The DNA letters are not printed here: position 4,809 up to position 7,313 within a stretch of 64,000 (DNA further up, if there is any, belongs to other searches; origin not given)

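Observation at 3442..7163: Four-gene operon headed by a PrimPol(AEP)-SF2 helicase fusion and ending in a NUDIX hydrolase: candidate uncharacterised system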

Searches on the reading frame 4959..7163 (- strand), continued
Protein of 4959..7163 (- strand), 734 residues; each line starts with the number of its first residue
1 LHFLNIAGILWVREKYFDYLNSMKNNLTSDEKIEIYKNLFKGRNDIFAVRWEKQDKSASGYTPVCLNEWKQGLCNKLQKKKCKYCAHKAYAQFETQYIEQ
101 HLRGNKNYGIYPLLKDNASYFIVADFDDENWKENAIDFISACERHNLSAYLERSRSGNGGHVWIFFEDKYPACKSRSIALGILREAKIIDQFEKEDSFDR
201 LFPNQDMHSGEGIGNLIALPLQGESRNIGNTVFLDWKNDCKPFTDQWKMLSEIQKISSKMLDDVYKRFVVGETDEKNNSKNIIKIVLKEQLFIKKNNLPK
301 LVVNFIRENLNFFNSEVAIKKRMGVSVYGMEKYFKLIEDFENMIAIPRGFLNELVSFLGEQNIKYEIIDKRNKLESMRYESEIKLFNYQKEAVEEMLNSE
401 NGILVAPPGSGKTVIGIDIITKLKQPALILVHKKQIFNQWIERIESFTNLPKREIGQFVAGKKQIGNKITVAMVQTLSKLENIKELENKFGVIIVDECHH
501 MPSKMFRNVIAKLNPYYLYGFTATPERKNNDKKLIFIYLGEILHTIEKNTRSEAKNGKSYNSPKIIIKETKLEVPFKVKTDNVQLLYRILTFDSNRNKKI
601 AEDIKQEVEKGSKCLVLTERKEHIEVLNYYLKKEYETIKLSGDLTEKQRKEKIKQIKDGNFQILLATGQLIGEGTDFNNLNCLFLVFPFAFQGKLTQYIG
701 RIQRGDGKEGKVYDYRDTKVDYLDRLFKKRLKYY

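Call 34: find_encoding_contigs(protein=P0021, flank=8000, max_places=2)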
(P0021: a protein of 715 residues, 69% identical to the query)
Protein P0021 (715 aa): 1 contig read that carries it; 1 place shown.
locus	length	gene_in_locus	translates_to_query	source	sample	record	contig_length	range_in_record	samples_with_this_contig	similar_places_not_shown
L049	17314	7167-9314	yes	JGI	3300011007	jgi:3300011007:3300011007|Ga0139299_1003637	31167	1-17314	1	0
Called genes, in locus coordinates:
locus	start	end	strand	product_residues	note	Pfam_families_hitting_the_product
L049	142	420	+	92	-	PF11680:DUF3276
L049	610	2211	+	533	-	PF00270:DEAD, PF04851:ResIII (faint), PF00271:Helicase_C, PF16124:RecQ_Zn_bind, PF14493:HTH_40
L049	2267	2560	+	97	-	PF01909:NTP_transf_2, PF18765:Polbeta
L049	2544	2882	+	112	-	PF01934:HepT-like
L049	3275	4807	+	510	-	PF12072:RNase_Y_N, PF08668:HDOD (faint), PF00013:KH_1, PF22891:KH_PNO1_2nd (weak), PF01966:HD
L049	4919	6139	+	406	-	PF01637:ATPase_2 (faint), PF13173:AAA_14, PF13635:DUF4143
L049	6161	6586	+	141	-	PF08939:Bles03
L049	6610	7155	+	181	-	PF19652:DUF6155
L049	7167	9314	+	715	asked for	PF22548:AEP-TOTE, PF00176:SNF2-rel_dom (faint), PF04851:ResIII, PF00270:DEAD, PF18766:SWI2_SNF2 (weak), PF00271:Helicase_C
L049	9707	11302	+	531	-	-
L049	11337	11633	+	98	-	-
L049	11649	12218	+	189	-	-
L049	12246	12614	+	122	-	-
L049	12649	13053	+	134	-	-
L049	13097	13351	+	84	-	-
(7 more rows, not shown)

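Call 35: find_encoding_contigs(protein=P0030, flank=8000, max_places=2)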
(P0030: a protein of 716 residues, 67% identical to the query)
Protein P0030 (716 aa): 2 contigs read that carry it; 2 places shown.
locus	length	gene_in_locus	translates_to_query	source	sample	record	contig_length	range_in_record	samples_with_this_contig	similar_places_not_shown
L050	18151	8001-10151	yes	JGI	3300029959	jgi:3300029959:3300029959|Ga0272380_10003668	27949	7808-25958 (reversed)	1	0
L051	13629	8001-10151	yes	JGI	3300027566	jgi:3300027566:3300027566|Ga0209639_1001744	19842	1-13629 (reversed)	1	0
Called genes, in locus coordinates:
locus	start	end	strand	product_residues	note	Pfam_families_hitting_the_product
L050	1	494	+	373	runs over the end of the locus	PF13651:EcoRI_methylase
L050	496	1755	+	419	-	PF09903:DUF2130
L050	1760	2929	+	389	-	PF03235:GmrSD_N, PF01844:HNH (weak)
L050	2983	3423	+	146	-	-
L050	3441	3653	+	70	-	PF13619:KTSC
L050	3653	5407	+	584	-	PF11398:DUF2813 (faint), PF13175:AAA_15, PF13476:AAA_23, PF13304:AAA_21, PF20469:OLD-like_TOPRIM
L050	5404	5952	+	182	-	-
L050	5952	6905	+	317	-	PF13482:RNase_H_2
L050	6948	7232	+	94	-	-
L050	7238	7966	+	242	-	PF00929:RNase_T, PF01612:DNA_pol_A_exo1 (faint), PF20600:ExoX-like_C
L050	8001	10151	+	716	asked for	PF22548:AEP-TOTE, PF00270:DEAD, PF04851:ResIII, PF18766:SWI2_SNF2 (weak), PF00271:Helicase_C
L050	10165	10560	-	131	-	PF01652:IF4E (weak), PF08939:Bles03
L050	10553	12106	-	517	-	PF03266:NTPase_1 (faint), PF05970:PIF1, PF13245:AAA_19, PF13401:AAA_22 (weak), PF13604:AAA_30, PF21530:Pif1_2B_dom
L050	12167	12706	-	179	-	PF19652:DUF6155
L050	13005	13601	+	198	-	PF01872:RibD_C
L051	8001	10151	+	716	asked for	PF22548:AEP-TOTE, PF00270:DEAD, PF04851:ResIII, PF18766:SWI2_SNF2 (weak), PF00271:Helicase_C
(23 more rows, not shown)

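Call 46: search_solved_structures(query=window:4959-7097:-, max_evalue=0.001, show_alignments=2)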
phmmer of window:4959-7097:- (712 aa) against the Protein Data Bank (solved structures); distinct sequences matched with E-value up to 0.001: 42.
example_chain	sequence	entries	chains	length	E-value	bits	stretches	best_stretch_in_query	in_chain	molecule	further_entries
6p4f_A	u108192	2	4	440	5e-25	91.1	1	349-523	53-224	DNA-dependent ATPase XPBII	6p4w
5tnu_A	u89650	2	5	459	5.5e-25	90.9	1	349-523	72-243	DNA-dependent ATPase XPBII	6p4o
6p66_A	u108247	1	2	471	2.3e-21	79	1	348-515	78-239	DNA repair protein RAD25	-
2fwr_A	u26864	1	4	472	2.3e-21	78.9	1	348-515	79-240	DNA repair protein RAD25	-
2fz4_A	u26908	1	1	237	4.7e-18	68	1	348-508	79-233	DNA repair protein RAD25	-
7clg_A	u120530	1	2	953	4.7e-16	61.4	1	378-687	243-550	Putative helicase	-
2oca_A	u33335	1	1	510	2.8e-11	45.6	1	350-687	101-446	ATP-dependent DNA helicase uvsW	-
5of4_A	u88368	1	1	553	1.8e-10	42.9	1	364-513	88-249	TFIIH basal transcription factor complex helicase XPB subunit,XPB,TFIIH basal transcriptio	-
8ebt_A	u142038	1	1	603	2.2e-10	42.6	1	363-513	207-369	General transcription and DNA repair factor IIH helicase subunit XPB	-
6nmi_A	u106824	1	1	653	2.6e-10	42.4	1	364-513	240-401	General transcription and DNA repair factor IIH helicase subunit XPB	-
8bvw_0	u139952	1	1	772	3.3e-10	42.1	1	363-512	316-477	General transcription and DNA repair factor IIH helicase subunit XPB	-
29vf_0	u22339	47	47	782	3.4e-10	42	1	363-512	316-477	General transcription and DNA repair factor IIH helicase subunit XPB | TFIIH basal transcription factor complex helicase XPB subunit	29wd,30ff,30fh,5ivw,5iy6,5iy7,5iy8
28jm_A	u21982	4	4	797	3.5e-10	42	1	363-512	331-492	General transcription and DNA repair factor IIH helicase subunit XPB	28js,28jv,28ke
5fmf_1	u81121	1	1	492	6e-10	41.2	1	359-509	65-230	DNA REPAIR HELICASE RAD25, SSL2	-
7nqd_A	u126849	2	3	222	6.5e-10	41.1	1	73-244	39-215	TPR_REGION domain-containing protein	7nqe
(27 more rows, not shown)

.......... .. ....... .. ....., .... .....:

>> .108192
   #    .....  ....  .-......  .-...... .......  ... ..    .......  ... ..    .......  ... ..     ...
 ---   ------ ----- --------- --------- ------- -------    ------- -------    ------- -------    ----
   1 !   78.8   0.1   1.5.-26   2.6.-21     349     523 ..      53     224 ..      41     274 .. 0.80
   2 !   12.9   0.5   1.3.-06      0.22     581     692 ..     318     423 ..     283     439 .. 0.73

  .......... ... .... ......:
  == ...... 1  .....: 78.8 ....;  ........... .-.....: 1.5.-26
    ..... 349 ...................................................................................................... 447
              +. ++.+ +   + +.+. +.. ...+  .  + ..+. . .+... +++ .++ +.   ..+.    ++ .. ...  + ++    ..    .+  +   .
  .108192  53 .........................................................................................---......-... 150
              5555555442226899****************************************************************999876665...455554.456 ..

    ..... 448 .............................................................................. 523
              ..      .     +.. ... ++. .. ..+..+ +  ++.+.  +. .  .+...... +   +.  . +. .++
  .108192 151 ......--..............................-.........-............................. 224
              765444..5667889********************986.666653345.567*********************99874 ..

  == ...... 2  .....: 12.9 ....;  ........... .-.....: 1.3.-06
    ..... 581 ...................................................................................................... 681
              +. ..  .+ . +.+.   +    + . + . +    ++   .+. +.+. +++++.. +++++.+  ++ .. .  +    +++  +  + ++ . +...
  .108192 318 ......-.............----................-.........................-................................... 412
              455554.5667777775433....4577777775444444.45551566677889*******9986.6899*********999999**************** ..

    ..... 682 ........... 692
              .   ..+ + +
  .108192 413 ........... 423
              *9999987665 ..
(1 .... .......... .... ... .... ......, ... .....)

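Call 59: search_dna_similar(query=window:4959-7097:-, collection=plasmids, mode=protein, max_rows=15)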
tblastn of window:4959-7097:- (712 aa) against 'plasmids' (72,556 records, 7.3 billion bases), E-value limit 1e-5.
Records with a match: 289; places in all: 307; records where one place covers at least 80% of the query: 98.
Best place of each record, by identity: <60% 289.
By first word of the organism name: Escherichia 15; Acinetobacter 12; Nostoc 12; Deinococcus 12; Sinorhizobium 10; Halobacterium 10; Klebsiella 9; Bacillus 8; Halorussus 8; Rhizobium 7; and 109 more.
By predicted mobility (MOB-suite, as given by PLSDB): non-mobilizable 192; conjugative 61; mobilizable 36.
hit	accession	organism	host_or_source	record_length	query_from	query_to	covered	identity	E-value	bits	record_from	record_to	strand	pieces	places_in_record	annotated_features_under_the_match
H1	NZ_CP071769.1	Acinetobacter towneri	porcine,cell culture,feces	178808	4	712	100%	34.3%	7e-99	389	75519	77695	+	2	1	none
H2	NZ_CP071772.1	Acinetobacter towneri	porcine,cell culture,feces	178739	4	712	100%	34.3%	7e-99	389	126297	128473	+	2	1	none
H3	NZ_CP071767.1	Acinetobacter towneri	porcine,cell culture,feces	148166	4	712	100%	34.3%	7e-99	389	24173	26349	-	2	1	none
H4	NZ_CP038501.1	Acinetobacter baumannii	Homo sapiens,blood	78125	4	712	100%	34.3%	2e-113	384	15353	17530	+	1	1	DEAD/DEAH box helicase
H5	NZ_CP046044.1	Acinetobacter towneri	swine,mixed culture,feces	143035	4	712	100%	34.3%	2e-113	384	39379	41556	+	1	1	DEAD/DEAH box helicase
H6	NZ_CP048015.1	Acinetobacter towneri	pig,single cell,feces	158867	4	712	100%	34.3%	2e-113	384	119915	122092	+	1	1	DEAD/DEAH box helicase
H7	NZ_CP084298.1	Acinetobacter baumannii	a feces sample of chicken origin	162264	4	712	100%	34.3%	2e-113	384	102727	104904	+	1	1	DEAD/DEAH box helicase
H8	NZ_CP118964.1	Acinetobacter lwoffii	Type strain bacterial culture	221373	2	712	100%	33.8%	6e-113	382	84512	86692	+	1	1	DEAD/DEAH box helicase family protein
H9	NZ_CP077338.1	Acinetobacter lwoffii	-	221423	2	712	100%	33.8%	6e-113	382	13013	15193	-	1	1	DEAD/DEAH box helicase family protein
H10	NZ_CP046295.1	Acinetobacter lwoffii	Homo sapiens,clinical isolate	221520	2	712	100%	33.8%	6e-113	382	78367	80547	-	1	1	DEAD/DEAH box helicase family protein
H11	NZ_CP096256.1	Bradyrhizobium barranii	Glycine max cv. AC Glengarry,Cell ...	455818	1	712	100%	32.8%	6e-121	405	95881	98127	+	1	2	DEAD/DEAH box helicase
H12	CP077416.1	Acinetobacter junii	cell culture,soil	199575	5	712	99%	32.9%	2e-106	364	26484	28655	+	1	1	record has no annotation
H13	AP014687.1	Bradyrhizobium diazoefficiens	Glycine max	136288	1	712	100%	32.6%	7e-119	400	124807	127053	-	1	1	type III restriction protein res subunit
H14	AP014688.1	Bradyrhizobium diazoefficiens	Glycine max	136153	1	712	100%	32.5%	4e-118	397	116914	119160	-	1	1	type III restriction protein res subunit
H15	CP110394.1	Burkholderia sp. JSH-S8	Tetrastigma hemsleyanum Diels et Gilg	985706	5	712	99%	32.7%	1e-118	399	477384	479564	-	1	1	DEAD/DEAH box helicase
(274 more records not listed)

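Call 60: search_dna_similar(query=window:4959-7097:-, collection=phages, mode=protein, max_rows=15)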
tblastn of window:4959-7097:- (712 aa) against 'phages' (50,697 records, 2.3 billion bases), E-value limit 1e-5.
Records with a match: 2575; places in all: 2576; records where one place covers at least 80% of the query: 0.
Best place of each record, by identity: <60% 2575.
By first word of the organism name: Escherichia 594; Vibrio 404; Salmonella 293; Klebsiella 235; Streptococcus 116; Shigella 71; Enterococcus 71; Synechococcus 68; Enterobacter 51; Erwinia 51; and 75 more.
By host as written in the record: - 562; Escherichia coli 244; Klebsiella pneumoniae 59; Erwinia amylovora 44; Streptococcus thermophilus 44; Salmonella enterica subsp. enterica serovar Enteritidis PT1 39; Listeria monocytogenes 38; Vibrio harveyi BAA-1116 36; and 594 more.
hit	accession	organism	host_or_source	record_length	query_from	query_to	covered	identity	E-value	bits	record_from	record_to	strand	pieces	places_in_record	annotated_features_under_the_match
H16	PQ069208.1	Bacillus phage S4-1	Bacillus sp. S4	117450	307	701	55%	29.1%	7e-23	110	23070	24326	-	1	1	record has no annotation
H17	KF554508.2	Bacillus phage CP-51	Bacillus cereus HER1399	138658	307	712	57%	28.1%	4e-22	108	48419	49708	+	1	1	putative helicase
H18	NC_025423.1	Bacillus phage CP-51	Bacillus cereus HER1399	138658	307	712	57%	28.1%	4e-22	108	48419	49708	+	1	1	DNA helicase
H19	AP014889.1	Vibrio phage VCPH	Vibrio harveyi AB 490822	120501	257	690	61%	25.9%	6e-21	104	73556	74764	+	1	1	g115: DNA helicase, phage-associated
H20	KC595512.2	Bacillus phage JL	Bacillus cereus BGSC 6E1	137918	325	712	54%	28.5%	5e-22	108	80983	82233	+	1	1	DNA helicase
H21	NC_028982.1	Bacillus phage JL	Bacillus cereus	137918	325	712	54%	28.5%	5e-22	108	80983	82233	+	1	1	DNA helicase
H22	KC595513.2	Bacillus phage Shanette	Bacillus cereus BGSC 6E1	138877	325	712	54%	28.5%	5e-22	108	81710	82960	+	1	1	DNA helicase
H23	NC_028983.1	Bacillus phage Shanette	Bacillus cereus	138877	325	712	54%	28.5%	5e-22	108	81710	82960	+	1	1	DNA helicase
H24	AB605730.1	Bacillus phage SP-10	-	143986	325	712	53%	28.7%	1e-8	124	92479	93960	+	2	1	DNA helicase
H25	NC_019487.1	Bacillus phage SP-10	-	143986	325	712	53%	28.7%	1e-8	124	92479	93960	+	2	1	DNA helicase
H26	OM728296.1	Bacillus phage vB_BsuM-Goe26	Bacillus subtilis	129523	325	712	53%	28.6%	2e-8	123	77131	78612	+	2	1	dbpA: ATP-dependent RNA helicase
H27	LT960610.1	Bacillus phage SBSphiC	Bacillus subtilis BEST7003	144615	325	712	53%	28.6%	1e-8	122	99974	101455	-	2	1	record has no annotation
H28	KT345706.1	Vibrio phage vB_VorS-PVo5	Vibrio ordalii VO5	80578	256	690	61%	24.6%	2e-18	97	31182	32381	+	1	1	putative ATP-dependent protein | hypothetical protein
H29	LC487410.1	Vibrio phage KIT04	Vibrio parahaemolyticus ATCC 17802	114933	248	690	62%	24.1%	5e-18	96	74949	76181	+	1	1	putative ATP-dependent helicase | hypothetical protein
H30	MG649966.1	Vibrio phage Ceto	Vibrio harveyi BAA-1116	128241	256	686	61%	24.5%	3e-19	99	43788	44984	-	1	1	putative ATP-dependent helicase | hypothetical protein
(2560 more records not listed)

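Call 84: get_annotated_region(hit=H4, flank=6000)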
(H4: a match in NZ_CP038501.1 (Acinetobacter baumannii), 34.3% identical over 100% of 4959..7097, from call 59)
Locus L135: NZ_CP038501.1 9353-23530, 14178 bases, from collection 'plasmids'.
description: Acinetobacter baumannii strain CIAT758 plasmid unnamed1, complete sequence
organism: Acinetobacter baumannii (NCBI taxid 470)
taxonomy: Bacteria; Pseudomonadota; Gammaproteobacteria; Moraxellales; Moraxellaceae; Acinetobacter; Acinetobacter baumannii
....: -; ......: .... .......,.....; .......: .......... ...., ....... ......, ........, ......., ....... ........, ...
typing (MOB-suite, as given by PLSDB): non-mobilizable; replicon rep_cluster_1656
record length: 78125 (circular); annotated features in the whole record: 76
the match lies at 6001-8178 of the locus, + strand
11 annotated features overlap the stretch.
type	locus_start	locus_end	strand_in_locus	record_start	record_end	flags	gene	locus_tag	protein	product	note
CDS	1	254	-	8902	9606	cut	-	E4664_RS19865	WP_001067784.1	IS6-like element IS1006 family transposase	GO:0006313 - DNA transposition [Evidence IEA]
CDS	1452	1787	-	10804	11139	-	tnpB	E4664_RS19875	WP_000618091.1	IS66 family insertion sequence element accessory protein TnpB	-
CDS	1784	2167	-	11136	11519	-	-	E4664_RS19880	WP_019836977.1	transposase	GO:0006313 - DNA transposition [Evidence IEA]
CDS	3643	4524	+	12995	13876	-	-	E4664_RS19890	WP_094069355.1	hypothetical protein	-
CDS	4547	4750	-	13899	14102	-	-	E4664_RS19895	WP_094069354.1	hypothetical protein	-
CDS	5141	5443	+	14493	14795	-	-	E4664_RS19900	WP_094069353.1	type II toxin-antitoxin system HigB family toxin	-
CDS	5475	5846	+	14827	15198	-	-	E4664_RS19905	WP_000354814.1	transcriptional regulator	-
CDS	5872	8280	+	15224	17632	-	-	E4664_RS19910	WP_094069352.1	DEAD/DEAH box helicase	-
CDS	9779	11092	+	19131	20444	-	-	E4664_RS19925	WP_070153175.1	AAA family ATPase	-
CDS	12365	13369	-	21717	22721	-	-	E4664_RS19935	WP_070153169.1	SEC-C domain-containing protein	-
CDS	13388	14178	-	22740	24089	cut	-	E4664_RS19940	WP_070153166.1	type II toxin-antitoxin system HipA family toxin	-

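Call 85: get_annotated_region(hit=H11, flank=6000)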
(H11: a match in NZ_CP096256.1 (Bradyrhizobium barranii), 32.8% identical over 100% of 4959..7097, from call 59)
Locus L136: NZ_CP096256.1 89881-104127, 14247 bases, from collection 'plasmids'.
description: Bradyrhizobium barranii subsp. apii strain 1S5 plasmid pBb1S5a, complete sequence
organism: Bradyrhizobium barranii (NCBI taxid 2819348)
taxonomy: Bacteria; Pseudomonadota; Alphaproteobacteria; Hyphomicrobiales; Nitrobacteraceae; Bradyrhizobium; Bradyrhizobium barranii
host: -; source: Glycine max cv. AC Glengarry,Cell culture,Root nodule from soybean plant inoculated with root zone soil from ...; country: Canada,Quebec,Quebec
typing (MOB-suite, as given by PLSDB): mobilizable; replicon rep_cluster_506; relaxase MOBP
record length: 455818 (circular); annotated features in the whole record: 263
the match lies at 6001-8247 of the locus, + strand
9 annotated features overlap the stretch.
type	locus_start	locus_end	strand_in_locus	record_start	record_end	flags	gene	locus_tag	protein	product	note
CDS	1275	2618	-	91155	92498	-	-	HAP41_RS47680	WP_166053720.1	IS1380 family transposase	-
CDS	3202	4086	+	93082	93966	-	-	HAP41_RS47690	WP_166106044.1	site-specific integrase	-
CDS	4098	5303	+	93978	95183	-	-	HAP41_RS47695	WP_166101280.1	IS91 family transposase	-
CDS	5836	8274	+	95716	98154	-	-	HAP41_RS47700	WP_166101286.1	DEAD/DEAH box helicase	-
CDS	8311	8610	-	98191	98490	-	-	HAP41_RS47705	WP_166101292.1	DUF736 domain-containing protein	-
CDS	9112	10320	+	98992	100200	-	-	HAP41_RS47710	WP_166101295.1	tyrosine-type recombinase/integrase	GO:0015074 - DNA integration [Evidence IEA]; GO:0006310 - DNA recombination [Evidence IEA]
CDS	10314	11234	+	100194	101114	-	-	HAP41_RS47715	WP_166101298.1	tyrosine-type recombinase/integrase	GO:0015074 - DNA integration [Evidence IEA]; GO:0006310 - DNA recombination [Evidence IEA]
CDS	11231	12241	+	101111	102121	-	-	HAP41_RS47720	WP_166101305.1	tyrosine-type recombinase/integrase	GO:0015074 - DNA integration [Evidence IEA]; GO:0006310 - DNA recombination [Evidence IEA]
CDS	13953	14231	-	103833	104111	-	-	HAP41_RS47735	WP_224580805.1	hypothetical protein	-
